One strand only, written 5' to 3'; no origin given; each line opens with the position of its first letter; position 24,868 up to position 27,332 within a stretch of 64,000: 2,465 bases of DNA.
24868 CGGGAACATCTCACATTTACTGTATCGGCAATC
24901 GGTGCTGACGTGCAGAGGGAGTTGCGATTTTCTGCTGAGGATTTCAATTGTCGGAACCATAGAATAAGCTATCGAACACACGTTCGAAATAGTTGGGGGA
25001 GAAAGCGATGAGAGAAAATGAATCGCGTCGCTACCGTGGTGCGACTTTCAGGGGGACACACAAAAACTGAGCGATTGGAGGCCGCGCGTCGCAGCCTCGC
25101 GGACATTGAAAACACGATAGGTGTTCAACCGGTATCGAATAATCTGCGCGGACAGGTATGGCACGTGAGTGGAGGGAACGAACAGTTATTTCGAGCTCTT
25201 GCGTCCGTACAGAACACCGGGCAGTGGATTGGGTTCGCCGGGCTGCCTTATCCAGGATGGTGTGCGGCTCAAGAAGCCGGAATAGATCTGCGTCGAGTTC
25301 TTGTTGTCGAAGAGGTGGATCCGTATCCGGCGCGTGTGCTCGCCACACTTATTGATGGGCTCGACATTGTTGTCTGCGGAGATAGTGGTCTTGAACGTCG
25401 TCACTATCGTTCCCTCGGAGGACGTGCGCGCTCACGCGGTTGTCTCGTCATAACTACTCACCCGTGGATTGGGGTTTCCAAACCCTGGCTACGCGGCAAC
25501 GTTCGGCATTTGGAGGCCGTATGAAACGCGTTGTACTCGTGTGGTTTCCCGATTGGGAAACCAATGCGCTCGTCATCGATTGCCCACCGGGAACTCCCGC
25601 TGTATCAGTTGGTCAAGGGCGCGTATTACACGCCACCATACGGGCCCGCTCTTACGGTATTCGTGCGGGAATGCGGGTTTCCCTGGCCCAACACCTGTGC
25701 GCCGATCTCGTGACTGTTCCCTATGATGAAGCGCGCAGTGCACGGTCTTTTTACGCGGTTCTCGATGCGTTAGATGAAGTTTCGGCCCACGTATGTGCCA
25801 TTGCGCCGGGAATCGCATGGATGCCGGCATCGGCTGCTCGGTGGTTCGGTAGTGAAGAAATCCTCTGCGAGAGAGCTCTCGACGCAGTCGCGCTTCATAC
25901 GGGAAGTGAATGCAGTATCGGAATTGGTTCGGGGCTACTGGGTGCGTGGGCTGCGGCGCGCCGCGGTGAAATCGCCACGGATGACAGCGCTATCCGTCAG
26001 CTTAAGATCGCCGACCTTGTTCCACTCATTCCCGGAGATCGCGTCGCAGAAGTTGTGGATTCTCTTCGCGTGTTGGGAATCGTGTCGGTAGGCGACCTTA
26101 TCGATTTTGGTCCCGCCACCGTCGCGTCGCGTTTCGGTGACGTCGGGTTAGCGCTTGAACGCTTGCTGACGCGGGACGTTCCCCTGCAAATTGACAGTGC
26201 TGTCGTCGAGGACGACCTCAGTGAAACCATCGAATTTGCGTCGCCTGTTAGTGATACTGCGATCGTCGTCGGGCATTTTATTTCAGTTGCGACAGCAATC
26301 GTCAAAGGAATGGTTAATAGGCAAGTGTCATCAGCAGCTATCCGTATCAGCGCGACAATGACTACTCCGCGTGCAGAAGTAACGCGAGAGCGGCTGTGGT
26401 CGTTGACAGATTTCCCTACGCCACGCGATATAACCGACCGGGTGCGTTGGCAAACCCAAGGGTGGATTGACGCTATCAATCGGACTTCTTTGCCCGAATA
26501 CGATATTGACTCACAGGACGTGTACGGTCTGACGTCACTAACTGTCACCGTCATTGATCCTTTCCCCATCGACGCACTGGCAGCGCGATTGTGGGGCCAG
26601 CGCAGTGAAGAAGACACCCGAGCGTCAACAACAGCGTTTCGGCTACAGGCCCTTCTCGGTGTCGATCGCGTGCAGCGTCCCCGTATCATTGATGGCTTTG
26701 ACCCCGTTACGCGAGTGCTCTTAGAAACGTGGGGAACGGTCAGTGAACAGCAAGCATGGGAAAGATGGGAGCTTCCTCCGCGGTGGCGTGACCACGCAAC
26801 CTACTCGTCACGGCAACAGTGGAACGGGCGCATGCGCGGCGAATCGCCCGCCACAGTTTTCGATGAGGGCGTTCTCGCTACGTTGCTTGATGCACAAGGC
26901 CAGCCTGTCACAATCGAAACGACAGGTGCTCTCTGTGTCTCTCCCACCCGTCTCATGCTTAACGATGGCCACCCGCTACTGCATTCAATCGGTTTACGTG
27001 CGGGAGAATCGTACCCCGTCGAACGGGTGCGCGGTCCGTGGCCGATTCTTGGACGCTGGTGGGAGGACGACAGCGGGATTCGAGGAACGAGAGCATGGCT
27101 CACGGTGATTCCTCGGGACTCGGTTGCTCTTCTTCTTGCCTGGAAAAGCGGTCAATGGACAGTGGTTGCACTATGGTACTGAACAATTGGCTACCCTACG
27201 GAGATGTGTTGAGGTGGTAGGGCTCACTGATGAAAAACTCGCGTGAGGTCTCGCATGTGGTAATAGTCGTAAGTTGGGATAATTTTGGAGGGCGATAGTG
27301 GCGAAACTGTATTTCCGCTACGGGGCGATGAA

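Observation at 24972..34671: LexA-controlled mutasome cassette expanded into a six-gene array: imuA'-imuB-tdk-SNF2/SWIM helicase-dnaE2-CYTH, with two perfect SOS boxes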

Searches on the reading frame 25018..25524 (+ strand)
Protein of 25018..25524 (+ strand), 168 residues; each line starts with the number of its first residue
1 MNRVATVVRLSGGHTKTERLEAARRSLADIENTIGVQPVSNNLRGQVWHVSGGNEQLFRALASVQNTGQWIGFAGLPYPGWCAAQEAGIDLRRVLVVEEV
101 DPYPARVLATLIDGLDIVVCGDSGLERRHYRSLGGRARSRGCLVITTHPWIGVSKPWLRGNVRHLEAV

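Call 7: search_protein_families(library=pfam, proteins=[window:25018-25524:+], max_evalue=0.01)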
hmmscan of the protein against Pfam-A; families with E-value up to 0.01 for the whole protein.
window:25018-25524:+ (168 aa): 0 families

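Call 8: search_protein_families(library=ncbifam, proteins=[window:25018-25524:+], max_evalue=0.01)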
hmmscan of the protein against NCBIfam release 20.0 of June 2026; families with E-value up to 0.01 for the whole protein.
window:25018-25524:+ (168 aa): 1 family
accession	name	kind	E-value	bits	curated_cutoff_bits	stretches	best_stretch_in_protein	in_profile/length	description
NF058630.1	repair_Rv3395c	exception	1.4e-23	83.3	65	1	44-153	9-120/153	DnaE2-dependent mutagenesis accessory factor ImuA'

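Call 98: search_protein_families(library=padloc, proteins=[window:25018-25524:+], max_evalue=0.001)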
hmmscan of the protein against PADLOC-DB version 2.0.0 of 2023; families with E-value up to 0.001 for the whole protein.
window:25018-25524:+ (168 aa): 0 families

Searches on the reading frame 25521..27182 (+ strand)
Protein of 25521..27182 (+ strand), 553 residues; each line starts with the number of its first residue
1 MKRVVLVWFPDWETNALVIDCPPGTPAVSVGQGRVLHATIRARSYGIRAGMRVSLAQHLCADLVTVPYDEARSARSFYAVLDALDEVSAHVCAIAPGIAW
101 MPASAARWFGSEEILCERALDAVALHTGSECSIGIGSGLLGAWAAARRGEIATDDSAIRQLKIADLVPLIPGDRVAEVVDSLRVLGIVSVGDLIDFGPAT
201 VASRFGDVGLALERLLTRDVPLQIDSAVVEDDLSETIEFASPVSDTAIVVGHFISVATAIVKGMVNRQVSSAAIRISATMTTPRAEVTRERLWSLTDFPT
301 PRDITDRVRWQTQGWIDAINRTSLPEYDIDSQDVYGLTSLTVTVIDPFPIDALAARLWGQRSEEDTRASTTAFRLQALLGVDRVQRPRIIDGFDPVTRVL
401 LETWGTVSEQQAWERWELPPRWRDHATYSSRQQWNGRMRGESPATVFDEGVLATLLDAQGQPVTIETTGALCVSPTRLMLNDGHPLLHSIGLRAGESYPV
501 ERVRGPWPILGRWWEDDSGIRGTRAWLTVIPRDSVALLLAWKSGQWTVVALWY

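Call 7: search_protein_families(library=pfam, proteins=[window:25521-27182:+], max_evalue=0.01)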
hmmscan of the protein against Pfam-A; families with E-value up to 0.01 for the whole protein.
window:25521-27182:+ (553 aa): 1 family
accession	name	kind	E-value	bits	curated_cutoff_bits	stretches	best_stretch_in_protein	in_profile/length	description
PF00817.25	IMS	-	2.9e-13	50.4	23.2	1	28-146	24-147/148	impB/mucB/samB family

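Call 8: search_protein_families(library=ncbifam, proteins=[window:25521-27182:+], max_evalue=0.01)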
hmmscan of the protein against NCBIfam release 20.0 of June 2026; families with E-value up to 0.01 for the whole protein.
window:25521-27182:+ (553 aa): 8 families
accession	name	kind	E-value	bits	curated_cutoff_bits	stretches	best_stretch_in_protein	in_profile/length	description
NF002883.0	PRK03352.1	equivalog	1.1e-09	38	330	1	35-276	47-289/347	DNA polymerase IV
NF002848.0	PRK03103.1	subfamily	3.6e-07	29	381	1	32-210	41-226/410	DNA polymerase IV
NF003015.0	PRK03858.1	subfamily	8.2e-06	25.1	367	1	28-136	34-143/399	DNA polymerase IV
NF002882.0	PRK03348.1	equivalog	1e-05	24.6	389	1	31-220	39-235/461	DNA polymerase IV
NF002751.0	PRK02794.1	equivalog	2.1e-05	23.6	371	1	33-278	73-323/425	DNA polymerase IV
NF002492.0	PRK01810.1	equivalog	0.00066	18.5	399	1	32-291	47-310/412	DNA polymerase IV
NF010731.0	PRK14133.1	equivalog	0.00086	18.6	362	1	31-212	37-219/352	DNA polymerase IV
NF002677.0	PRK02406.1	equivalog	0.0041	16.2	256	0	35-68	45-78/357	DNA polymerase IV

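Call 53: find_related_loci(query=A2, collection=metagenome_contigs, flank=10000)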
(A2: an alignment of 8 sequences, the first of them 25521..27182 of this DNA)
Query A2 (553 aa) in metagenome_contigs; peptide patterns used: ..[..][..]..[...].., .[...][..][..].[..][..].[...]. (x = any residue, [..] = any of these).
600 stretches matched a pattern (row limit reached: there are more); 239 encode a relative of the query (tblastn E <= 1e-3); the best 80 are kept; 80 distinct loci.
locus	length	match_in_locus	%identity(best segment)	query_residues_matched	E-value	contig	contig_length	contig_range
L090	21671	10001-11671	47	1-553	5e-169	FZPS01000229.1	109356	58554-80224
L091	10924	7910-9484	32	3-551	5e-67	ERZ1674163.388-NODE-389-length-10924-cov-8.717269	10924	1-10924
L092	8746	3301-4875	32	3-551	3e-67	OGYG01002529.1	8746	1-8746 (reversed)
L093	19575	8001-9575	32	3-551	4e-67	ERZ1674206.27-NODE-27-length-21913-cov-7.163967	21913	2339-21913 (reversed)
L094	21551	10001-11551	32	3-551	1e-66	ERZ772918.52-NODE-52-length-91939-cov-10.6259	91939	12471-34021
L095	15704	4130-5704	32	3-551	9e-67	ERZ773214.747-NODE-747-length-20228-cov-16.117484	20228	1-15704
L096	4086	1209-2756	32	3-548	9e-66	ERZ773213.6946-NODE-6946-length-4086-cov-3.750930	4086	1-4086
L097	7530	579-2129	32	3-551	1e-65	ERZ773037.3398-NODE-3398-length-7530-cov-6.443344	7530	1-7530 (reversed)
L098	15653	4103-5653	32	3-551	2e-65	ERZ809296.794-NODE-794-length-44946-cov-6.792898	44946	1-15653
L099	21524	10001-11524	30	2-546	6e-65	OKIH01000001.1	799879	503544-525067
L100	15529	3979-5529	32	3-548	7e-65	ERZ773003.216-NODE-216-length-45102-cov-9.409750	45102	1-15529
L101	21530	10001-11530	32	10-551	1e-64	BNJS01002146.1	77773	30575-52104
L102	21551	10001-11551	31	3-551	1e-64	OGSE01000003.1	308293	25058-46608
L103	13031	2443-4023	32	3-551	2e-64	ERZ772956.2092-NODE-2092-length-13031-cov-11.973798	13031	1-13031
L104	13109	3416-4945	31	10-551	2e-64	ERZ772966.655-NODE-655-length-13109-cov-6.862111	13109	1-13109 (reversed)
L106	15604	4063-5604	32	1-548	3e-64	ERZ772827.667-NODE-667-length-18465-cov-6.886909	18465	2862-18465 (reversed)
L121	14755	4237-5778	32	1-548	1e-63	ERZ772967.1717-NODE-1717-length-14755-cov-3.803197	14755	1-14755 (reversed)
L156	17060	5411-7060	30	3-552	5e-50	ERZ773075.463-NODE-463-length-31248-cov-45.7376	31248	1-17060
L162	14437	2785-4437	29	2-552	7e-48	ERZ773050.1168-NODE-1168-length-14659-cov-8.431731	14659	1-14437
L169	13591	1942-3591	29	3-552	1e-47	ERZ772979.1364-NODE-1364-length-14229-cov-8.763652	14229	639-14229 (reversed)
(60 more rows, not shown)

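Call 57: search_protein_families(library=pfam, proteins=[L162:7948-10659:+, L162:6041-6775:+, L162:6772-7578:+, L162:4634-4978:+, L162:4408-5151:-, L156:13614-16268:+, L156:12378-13580:+, L156:11453-12385:+], max_evalue=0.001)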
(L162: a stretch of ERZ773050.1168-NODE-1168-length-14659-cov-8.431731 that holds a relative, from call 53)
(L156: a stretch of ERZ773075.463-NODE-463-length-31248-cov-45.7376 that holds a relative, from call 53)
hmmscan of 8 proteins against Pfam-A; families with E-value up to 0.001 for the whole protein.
L162:7948-10659:+ (903 aa): 2 families
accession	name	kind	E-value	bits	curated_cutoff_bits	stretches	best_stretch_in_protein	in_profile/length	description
PF02720.22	DUF222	-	3.9e-13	49.8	24.4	1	224-397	40-223/306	Domain of unknown function (DUF222)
PF01844.29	HNH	-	2.5e-06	28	21.4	1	729-767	4-45/47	HNH endonuclease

L162:6041-6775:+ (244 aa): 1 family
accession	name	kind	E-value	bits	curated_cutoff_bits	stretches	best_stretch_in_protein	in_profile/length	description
PF16264.11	SatD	-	7.2e-12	45.8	29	1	18-146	3-124/211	SatD family (SatD)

L162:6772-7578:+ (268 aa): 0 families

L162:4634-4978:+ (114 aa): 0 families

L162:4408-5151:- (247 aa): 1 family
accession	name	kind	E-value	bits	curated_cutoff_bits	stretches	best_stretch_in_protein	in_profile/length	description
PF01569.27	PAP2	-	3e-22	79.2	27.2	1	98-214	2-124/130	PAP2 superfamily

L156:13614-16268:+ (884 aa): 2 families
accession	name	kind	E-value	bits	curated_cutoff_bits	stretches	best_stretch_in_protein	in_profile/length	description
PF02720.22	DUF222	-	6.5e-13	49.1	24.4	1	225-394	41-220/306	Domain of unknown function (DUF222)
PF01844.29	HNH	-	1.9e-05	25.2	21.4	1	713-744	14-45/47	HNH endonuclease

L156:12378-13580:+ (400 aa): 2 families
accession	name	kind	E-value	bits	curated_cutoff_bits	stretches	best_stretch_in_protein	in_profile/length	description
PF07690.21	MFS_1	-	2.2e-06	27.3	33.4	0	23-277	3-257/347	Major Facilitator Superfamily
PF06779.20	MFS_4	-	3.2e-06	27.2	26.3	1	64-192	240-362/364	Uncharacterised MFS-type transporter YbfB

L156:11453-12385:+ (310 aa): 1 family
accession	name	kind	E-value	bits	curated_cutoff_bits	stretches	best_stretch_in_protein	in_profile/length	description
PF00701.28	DHDPS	-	6.7e-31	107.5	22.1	1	17-304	4-286/289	Dihydrodipicolinate synthetase family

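Call 60: search_protein_families(library=pfam, proteins=[L106:5957-9349:+, L106:9428-10426:+, L106:11954-13060:+, L106:13350-15149:+, L121:9903-11429:+, L121:10407-11903:-], max_evalue=0.001)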
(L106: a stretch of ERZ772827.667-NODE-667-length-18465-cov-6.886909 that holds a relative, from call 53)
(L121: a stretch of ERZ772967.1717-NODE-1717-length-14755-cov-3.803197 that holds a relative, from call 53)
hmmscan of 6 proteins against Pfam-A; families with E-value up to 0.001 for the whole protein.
L106:5957-9349:+ (1130 aa): 0 families

L106:9428-10426:+ (332 aa): 0 families

L106:11954-13060:+ (368 aa): 2 families
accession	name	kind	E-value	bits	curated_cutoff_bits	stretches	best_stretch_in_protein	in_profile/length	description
PF00535.33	Glycos_transf_2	-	3.4e-17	63.3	23.3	1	101-240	1-134/168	Glycosyl transferase family 2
PF13641.12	Glyco_tranf_2_3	-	1.7e-07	31.9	27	1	107-302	10-211/230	Glycosyltransferase like family 2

L106:13350-15149:+ (599 aa): 4 families
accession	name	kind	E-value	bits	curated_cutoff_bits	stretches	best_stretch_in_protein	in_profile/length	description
PF00535.33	Glycos_transf_2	-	3.4e-35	121.9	23.3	1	291-407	1-118/168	Glycosyl transferase family 2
PF10111.15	Glyco_tranf_2_2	-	7.7e-11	42.4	27.3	1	291-391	1-105/276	Glycosyltransferase like family 2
PF13641.12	Glyco_tranf_2_3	-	4.1e-10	40.5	27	1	291-403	4-120/230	Glycosyltransferase like family 2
PF13704.12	Glyco_tranf_2_4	-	0.00011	23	27.5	1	298-385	2-89/98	Glycosyl transferase family 2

L121:9903-11429:+ (508 aa): 0 families

L121:10407-11903:- (498 aa): 4 families
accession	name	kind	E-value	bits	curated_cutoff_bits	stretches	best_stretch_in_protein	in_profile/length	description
PF00107.32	ADH_zinc_N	-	1.8e-19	70.4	31.8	1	329-457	1-128/129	Zinc-binding dehydrogenase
PF08240.17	ADH_N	-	1.6e-18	67.3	23.5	1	174-283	1-100/104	Alcohol dehydrogenase GroES-like domain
PF16912.11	Glu_dehyd_C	-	3.3e-09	37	34.9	1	320-482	32-200/211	Glucose dehydrogenase C-terminus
PF13602.12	ADH_zinc_N_2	-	0.00043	21.7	27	1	361-487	2-127/134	Zinc-binding dehydrogenase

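Call 108: search_solved_structures(query=A2, max_evalue=0.001, show_alignments=1)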
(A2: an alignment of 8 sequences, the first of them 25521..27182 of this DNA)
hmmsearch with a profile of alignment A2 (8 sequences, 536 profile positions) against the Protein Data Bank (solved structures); distinct sequences matched with E-value up to 0.001: 69 (the best 60 are shown).
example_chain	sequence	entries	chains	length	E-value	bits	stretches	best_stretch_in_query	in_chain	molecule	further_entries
7yll_A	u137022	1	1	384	3.6e-17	65.3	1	29-289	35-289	DNA polymerase IV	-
3gqc_A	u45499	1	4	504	1.7e-16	63.1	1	28-286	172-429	DNA repair protein REV1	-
6juq_A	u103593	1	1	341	3.1e-15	58.9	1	20-298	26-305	DNA polymerase IV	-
6jup_F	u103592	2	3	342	3.2e-15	58.9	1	20-298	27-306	DNA polymerase IV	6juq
4irc_F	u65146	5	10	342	6e-15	57.9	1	20-298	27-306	DNA polymerase IV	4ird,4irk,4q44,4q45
4r8u_B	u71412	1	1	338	6.9e-15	57.8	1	20-298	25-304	DNA polymerase IV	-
4r8u_A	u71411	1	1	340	7e-15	57.7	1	20-298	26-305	DNA polymerase IV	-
4ir1_F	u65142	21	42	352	7.8e-15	57.6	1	20-298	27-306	DNA polymerase IV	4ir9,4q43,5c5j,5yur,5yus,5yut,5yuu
4dez_A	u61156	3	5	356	5.3e-13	51.5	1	32-298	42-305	DNA polymerase IV 1 | DNA polymerase IV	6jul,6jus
6juo_A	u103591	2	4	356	5.3e-13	51.5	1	32-298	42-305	DNA polymerase IV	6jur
6jum_A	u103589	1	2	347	1.1e-12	50.5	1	32-298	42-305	DNA polymerase IV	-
6jun_F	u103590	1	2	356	1.2e-12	50.4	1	32-298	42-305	DNA polymerase IV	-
4yp3_A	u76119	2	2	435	3.3e-08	35.7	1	120-276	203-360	DNA polymerase eta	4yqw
5kfs_A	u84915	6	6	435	4e-08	35.4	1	120-276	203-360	DNA polymerase eta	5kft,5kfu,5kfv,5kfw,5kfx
6uqi_A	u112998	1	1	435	5.8e-08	34.9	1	120-276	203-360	DNA polymerase eta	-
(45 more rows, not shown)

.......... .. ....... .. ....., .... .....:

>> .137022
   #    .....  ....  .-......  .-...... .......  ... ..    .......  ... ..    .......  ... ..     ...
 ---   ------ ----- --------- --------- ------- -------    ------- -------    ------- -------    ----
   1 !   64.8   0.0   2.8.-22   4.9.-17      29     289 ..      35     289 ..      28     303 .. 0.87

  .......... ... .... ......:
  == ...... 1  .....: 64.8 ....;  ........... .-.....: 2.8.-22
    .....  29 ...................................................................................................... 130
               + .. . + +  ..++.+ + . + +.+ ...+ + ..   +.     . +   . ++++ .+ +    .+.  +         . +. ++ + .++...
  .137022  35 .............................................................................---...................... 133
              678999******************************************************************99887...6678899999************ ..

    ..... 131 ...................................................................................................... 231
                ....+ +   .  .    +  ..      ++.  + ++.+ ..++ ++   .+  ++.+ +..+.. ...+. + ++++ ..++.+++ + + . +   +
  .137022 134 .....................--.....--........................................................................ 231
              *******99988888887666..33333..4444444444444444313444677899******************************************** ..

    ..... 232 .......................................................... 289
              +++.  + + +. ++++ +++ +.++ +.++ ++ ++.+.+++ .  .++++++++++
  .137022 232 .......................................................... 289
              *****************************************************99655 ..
